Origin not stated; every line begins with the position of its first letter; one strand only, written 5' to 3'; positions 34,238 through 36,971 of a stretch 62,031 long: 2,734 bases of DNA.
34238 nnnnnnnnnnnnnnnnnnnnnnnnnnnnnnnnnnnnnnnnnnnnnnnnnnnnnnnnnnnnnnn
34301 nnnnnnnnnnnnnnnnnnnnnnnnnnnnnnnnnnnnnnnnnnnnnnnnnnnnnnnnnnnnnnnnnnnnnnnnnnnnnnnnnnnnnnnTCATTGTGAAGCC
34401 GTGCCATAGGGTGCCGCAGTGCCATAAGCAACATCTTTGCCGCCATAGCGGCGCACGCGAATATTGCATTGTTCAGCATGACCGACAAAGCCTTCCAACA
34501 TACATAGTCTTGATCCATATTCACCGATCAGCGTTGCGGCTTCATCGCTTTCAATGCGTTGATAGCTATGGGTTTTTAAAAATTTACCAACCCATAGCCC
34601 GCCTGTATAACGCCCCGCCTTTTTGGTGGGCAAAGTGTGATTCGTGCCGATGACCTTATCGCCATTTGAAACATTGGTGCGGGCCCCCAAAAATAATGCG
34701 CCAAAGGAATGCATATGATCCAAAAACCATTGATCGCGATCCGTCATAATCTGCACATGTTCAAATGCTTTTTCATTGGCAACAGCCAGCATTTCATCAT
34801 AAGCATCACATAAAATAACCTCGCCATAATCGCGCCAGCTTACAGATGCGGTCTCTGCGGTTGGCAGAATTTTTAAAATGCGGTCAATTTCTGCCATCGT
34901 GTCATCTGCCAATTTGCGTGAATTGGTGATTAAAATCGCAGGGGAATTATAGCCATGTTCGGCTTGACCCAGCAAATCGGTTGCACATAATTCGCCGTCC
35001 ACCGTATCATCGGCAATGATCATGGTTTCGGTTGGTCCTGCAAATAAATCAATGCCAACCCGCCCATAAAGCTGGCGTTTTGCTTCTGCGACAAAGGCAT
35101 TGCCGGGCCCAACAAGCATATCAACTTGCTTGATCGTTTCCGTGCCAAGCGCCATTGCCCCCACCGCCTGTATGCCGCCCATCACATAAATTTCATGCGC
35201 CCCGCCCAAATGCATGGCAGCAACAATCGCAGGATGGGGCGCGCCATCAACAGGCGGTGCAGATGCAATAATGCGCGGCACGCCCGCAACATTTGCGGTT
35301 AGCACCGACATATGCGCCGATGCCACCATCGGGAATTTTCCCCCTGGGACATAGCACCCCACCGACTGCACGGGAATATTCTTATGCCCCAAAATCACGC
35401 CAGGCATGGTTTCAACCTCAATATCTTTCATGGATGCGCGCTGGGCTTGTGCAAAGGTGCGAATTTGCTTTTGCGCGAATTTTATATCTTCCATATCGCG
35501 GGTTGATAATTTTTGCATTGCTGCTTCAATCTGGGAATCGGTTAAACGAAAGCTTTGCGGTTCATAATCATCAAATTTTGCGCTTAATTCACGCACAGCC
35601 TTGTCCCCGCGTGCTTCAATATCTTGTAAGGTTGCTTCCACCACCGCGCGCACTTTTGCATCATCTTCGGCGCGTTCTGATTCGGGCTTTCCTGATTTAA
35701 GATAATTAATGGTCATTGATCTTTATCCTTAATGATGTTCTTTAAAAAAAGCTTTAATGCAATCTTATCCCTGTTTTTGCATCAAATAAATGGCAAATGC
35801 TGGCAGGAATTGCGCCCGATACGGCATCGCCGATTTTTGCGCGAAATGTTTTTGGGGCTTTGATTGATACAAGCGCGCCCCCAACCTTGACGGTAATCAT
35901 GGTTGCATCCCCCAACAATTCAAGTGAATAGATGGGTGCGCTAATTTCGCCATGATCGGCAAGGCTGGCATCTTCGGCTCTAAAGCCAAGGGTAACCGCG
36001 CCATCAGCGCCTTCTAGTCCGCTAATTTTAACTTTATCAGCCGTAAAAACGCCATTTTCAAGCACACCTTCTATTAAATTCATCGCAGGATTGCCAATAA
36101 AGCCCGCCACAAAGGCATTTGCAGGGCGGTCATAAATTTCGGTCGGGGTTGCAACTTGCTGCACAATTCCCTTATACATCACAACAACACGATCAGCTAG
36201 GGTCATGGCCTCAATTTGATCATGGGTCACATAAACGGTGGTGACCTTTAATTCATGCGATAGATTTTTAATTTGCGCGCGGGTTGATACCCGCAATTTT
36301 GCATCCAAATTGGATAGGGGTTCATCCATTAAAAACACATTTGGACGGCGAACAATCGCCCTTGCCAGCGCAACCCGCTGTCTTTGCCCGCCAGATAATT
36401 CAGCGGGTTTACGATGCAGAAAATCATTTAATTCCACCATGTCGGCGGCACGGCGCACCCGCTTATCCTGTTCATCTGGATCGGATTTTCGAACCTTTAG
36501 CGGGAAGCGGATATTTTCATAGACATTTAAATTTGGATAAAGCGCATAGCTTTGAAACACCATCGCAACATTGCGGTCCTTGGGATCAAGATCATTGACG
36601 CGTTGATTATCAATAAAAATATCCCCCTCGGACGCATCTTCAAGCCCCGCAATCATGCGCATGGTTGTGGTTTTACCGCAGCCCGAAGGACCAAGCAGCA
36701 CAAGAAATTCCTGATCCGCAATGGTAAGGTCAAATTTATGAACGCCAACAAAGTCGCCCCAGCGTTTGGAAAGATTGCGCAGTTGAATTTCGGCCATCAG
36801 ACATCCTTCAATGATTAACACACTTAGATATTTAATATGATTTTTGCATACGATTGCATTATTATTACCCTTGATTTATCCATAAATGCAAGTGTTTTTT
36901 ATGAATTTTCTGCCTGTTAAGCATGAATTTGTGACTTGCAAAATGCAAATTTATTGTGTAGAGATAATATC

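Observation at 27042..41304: LacI-controlled 14-kb uptake and catabolic island whose enzyme set matches no pathway I can name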

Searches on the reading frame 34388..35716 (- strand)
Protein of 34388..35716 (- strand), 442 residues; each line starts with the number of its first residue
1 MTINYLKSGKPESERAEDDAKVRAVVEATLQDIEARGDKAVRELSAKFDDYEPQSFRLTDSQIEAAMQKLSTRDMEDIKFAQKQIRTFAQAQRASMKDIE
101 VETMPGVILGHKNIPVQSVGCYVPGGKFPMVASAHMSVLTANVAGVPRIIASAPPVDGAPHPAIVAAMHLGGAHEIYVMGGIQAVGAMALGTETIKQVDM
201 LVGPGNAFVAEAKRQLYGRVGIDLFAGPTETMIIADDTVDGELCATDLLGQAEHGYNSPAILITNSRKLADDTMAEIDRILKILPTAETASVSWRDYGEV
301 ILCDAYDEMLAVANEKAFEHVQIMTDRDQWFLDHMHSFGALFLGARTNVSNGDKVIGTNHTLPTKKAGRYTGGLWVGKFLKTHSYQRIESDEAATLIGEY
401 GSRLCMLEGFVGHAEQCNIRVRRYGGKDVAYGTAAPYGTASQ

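Call 3: search_protein_families(library=pfam, proteins=[window:34388-35716:-], max_evalue=0.01)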
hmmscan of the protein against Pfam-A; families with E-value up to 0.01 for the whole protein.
window:34388-35716:- (442 aa): 1 family
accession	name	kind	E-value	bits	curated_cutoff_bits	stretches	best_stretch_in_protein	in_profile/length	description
PF00815.25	Histidinol_dh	-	3.5e-133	445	27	1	15-421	4-411/411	Histidinol dehydrogenase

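Call 5: search_protein_families(library=ncbifam, proteins=[window:34388-35716:-], max_evalue=0.001)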
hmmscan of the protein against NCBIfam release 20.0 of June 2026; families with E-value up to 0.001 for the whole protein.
window:34388-35716:- (442 aa): 2 families
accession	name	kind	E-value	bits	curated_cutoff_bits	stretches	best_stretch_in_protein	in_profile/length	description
TIGR00069.1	hisD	equivalog_domain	2.6e-128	428.6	243.8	1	26-420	1-393/393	histidinol dehydrogenase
NF010343.0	PRK13770.1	equivalog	4.2e-76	256.4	647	1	18-421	17-415/416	histidinol dehydrogenase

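Call 7: find_encoding_contigs(protein=window:34388-35716:-, flank=10000, max_places=6)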
Protein window:34388-35716:- (442 aa): no gene with exactly this product is on record in the collection.

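Call 18: search_solved_structures(query=window:34388-35716:-, max_evalue=1e-10)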
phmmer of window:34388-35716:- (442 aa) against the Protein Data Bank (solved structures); distinct sequences matched with E-value up to 1e-10: 11.
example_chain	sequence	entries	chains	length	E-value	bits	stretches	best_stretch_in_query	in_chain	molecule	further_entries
8wwe_A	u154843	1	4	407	2.8e-110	372.3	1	1-405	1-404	(R)-DHPS dehydrogenase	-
8v35_A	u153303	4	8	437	2.2e-109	369.4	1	3-425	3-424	Sulfopropanediol 3-dehydrogenase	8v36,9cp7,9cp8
8v37_A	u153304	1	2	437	2.9e-108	365.7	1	3-425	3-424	Sulfopropanediol 3-dehydrogenase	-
9cp9_A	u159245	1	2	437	5.6e-108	364.8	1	3-425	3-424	Sulfopropanediol 3-dehydrogenase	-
4g07_A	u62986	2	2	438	3.6e-77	263.3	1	18-421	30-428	Histidinol dehydrogenase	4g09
4gic_A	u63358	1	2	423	3.3e-68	233.7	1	19-409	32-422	Histidinol dehydrogenase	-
1k75_A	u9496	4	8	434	6.1e-66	226.3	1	23-422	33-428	L-histidinol dehydrogenase | Histidinol dehydrogenase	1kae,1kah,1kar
9lbv_A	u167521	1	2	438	2.2e-64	221.2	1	17-421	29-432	Histidinol dehydrogenase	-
8xsq_A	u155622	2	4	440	2.2e-64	221.2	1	17-421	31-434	Histidinol dehydrogenase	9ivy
6an0_A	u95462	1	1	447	1.8e-63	218.2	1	22-423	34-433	Histidinol dehydrogenase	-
5vlb_A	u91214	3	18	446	4.6e-49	170.7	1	18-424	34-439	Histidinol dehydrogenase, chloroplastic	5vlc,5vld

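Call 24: search_solved_structures(query=window:34388-35716:-, max_evalue=1e-60, show_alignments=2)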
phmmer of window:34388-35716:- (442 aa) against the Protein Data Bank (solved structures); distinct sequences matched with E-value up to 1e-60: 10.
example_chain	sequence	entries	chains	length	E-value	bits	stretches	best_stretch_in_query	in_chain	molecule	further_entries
8wwe_A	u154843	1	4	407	2.8e-110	372.3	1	1-405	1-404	(R)-DHPS dehydrogenase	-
8v35_A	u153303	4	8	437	2.2e-109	369.4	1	3-425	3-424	Sulfopropanediol 3-dehydrogenase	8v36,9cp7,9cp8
8v37_A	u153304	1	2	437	2.9e-108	365.7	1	3-425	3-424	Sulfopropanediol 3-dehydrogenase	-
9cp9_A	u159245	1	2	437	5.6e-108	364.8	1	3-425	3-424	Sulfopropanediol 3-dehydrogenase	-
4g07_A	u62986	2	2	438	3.6e-77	263.3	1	18-421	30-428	Histidinol dehydrogenase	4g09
4gic_A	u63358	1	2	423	3.3e-68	233.7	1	19-409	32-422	Histidinol dehydrogenase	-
1k75_A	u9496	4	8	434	6.1e-66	226.3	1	23-422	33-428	L-histidinol dehydrogenase | Histidinol dehydrogenase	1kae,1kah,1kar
9lbv_A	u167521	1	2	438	2.2e-64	221.2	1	17-421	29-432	Histidinol dehydrogenase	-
8xsq_A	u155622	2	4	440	2.2e-64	221.2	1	17-421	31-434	Histidinol dehydrogenase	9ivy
6an0_A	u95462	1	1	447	1.8e-63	218.2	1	22-423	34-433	Histidinol dehydrogenase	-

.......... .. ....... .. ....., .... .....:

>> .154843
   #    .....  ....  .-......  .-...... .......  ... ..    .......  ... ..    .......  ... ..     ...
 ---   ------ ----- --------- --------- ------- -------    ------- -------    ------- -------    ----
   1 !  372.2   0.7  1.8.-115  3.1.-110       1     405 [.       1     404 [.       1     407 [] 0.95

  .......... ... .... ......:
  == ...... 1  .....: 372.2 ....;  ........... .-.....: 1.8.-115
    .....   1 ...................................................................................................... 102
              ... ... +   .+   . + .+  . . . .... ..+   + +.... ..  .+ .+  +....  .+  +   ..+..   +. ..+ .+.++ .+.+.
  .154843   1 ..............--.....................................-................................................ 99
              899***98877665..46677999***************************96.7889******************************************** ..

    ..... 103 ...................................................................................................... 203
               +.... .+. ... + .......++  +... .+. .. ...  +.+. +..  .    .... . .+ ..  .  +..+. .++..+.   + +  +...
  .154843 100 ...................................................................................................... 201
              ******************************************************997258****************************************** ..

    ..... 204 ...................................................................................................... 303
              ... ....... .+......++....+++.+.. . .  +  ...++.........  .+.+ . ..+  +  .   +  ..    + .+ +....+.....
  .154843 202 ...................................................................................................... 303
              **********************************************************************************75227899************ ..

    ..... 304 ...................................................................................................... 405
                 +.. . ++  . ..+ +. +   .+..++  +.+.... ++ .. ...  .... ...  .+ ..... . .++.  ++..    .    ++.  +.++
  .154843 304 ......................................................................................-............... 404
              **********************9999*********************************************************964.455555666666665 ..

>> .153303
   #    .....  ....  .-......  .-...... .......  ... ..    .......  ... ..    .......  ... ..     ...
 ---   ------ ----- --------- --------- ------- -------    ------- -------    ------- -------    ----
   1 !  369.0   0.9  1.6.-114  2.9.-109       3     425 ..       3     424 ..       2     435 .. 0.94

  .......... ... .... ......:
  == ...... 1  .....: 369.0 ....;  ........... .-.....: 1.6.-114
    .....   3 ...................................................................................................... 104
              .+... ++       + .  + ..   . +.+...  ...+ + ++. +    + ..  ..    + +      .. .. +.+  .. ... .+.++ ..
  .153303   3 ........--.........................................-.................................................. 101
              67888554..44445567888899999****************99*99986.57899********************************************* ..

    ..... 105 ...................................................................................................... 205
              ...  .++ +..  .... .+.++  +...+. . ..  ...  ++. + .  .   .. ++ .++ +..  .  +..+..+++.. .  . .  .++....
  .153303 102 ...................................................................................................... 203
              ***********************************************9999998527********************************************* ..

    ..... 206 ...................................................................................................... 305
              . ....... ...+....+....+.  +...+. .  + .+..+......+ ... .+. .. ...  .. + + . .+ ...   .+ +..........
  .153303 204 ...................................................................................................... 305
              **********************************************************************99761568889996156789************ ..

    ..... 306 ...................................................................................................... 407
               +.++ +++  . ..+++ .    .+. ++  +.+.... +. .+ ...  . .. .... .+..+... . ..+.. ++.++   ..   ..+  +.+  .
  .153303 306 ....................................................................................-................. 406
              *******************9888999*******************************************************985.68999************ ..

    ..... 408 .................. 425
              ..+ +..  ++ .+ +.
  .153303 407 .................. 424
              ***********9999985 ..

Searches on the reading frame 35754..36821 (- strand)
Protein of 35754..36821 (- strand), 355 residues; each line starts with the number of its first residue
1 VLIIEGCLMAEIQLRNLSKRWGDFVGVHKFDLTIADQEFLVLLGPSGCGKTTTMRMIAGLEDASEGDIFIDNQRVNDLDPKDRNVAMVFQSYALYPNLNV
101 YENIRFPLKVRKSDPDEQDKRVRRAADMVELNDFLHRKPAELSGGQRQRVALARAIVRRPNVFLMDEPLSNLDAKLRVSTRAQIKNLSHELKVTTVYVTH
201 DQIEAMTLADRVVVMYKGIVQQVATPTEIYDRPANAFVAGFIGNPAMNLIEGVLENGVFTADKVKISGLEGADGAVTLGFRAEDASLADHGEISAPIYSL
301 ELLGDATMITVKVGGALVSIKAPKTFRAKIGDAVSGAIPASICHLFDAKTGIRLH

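Call 3: search_protein_families(library=pfam, proteins=[window:35754-36821:-], max_evalue=0.01)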
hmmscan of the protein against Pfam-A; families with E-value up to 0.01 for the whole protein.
window:35754-36821:- (355 aa): 11 families
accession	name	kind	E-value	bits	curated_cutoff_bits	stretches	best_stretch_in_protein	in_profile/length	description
PF00005.33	ABC_tran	-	1.3e-34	120.2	25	1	28-169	2-136/137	ABC transporter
PF02463.25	SMC_N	-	3.1e-05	23.9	40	1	37-214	24-213/220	RecF/RecN/SMC N terminal domain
PF17912.7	OB_MalK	-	4.1e-05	24.8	27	1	243-284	1-52/53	MalK OB fold domain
PF13401.12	AAA_22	-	0.00052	20.8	27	1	36-110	4-60/130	AAA domain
PF24389.1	ORC-CDC6-like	-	0.00057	19.2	27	1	16-57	10-52/571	ORC-CDC6-like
PF01637.24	ATPase_2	-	0.0018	18.6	33.2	1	37-83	20-67/225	ATPase domain predominantly from Archaea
PF20720.3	nSTAND3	-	0.0023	18.1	27.2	1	35-58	15-38/155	Novel STAND NTPase 3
PF03215.21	Rad17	-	0.003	18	23.8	1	35-58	43-66/186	Rad17 P-loop domain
PF08402.16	TOBE_2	-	0.0066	17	21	0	279-346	2-76/76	TOBE domain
PF13555.12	AAA_29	-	0.007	16.5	27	0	21-53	9-38/61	P-loop containing region of AAA domain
PF13304.12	AAA_21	-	0.0073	16.8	27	0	39-63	1-25/304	AAA domain, putative AbiEii toxin, Type IV TA system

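Call 5: search_protein_families(library=ncbifam, proteins=[window:35754-36821:-], max_evalue=0.001)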
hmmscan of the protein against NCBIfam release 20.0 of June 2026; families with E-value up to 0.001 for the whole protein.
window:35754-36821:- (355 aa): 184 families (the best 25 are shown)
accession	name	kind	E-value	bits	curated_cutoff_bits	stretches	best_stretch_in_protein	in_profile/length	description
NF008653.0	PRK11650.1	subfamily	3.5e-130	434.2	432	1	9-354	1-355/357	sn-glycerol-3-phosphate ABC transporter ATP-binding protein UgpC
NF008233.0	PRK11000.1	equivalog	8.8e-106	353.8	568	1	9-348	1-355/369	maltose/maltodextrin ABC transporter ATP-binding protein MalK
NF040933.2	ABC_arch_GlcV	equivalog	4.2e-95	318.6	450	1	12-291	3-292/357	glucose ABC transporter ATP-binding protein GlcV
TIGR03265.1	PhnT2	equivalog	5.8e-95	318.5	457.7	1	10-313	3-312/353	putative 2-aminoethylphosphonate ABC transporter ATP-binding protein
NF006987.0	PRK09452.1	equivalog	2.8e-93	312.6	482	1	12-254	18-258/378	spermidine/putrescine ABC transporter ATP-binding protein PotA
NF043075.1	MMSYN1_0197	equivalog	7.1e-90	301.4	550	1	12-288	3-281/341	spermidine/putrescine ABC transporter ATP-binding protein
TIGR01187.1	potA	subfamily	1.6e-85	287.1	355.6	1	42-247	1-206/325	polyamine ABC transporter ATP-binding protein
NF008513.0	PRK11432.1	equivalog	8.9e-85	284.7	496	1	12-316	7-316/351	ferric ABC transporter ATP-binding protein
NF040840.2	tungstate_WtpC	equivalog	2.1e-81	273.9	440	1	12-290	2-281/347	tungstate ABC transporter ATP-binding protein WtpC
TIGR00968.1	3a0106s01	subfamily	1.3e-80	270.3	342.75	1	12-244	1-233/237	sulfate ABC transporter ATP-binding protein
TIGR03258.1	PhnT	equivalog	4e-73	246.5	499.15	1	11-251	8-247/359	2-aminoethylphosphonate ABC transport system ATP-binding subunit PhnT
NF008105.0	PRK10851.1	equivalog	1.5e-70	237.8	502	1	12-297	3-292/362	sulfate/thiosulfate ABC transporter ATP-binding protein CysA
NF008621.0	PRK11607.1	equivalog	1.8e-70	237.6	613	1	11-256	19-262/377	putrescine ABC transporter ATP-binding subunit PotG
TIGR01186.1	proV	subfamily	2.3e-65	221.1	326.6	1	21-246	3-234/363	betaine/proline/choline family ABC transporter ATP-binding protein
TIGR03415.1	ABC_choXWV_ATP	equivalog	1.7e-53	182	483.75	1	17-244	30-267/382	choline ABC transporter ATP-binding protein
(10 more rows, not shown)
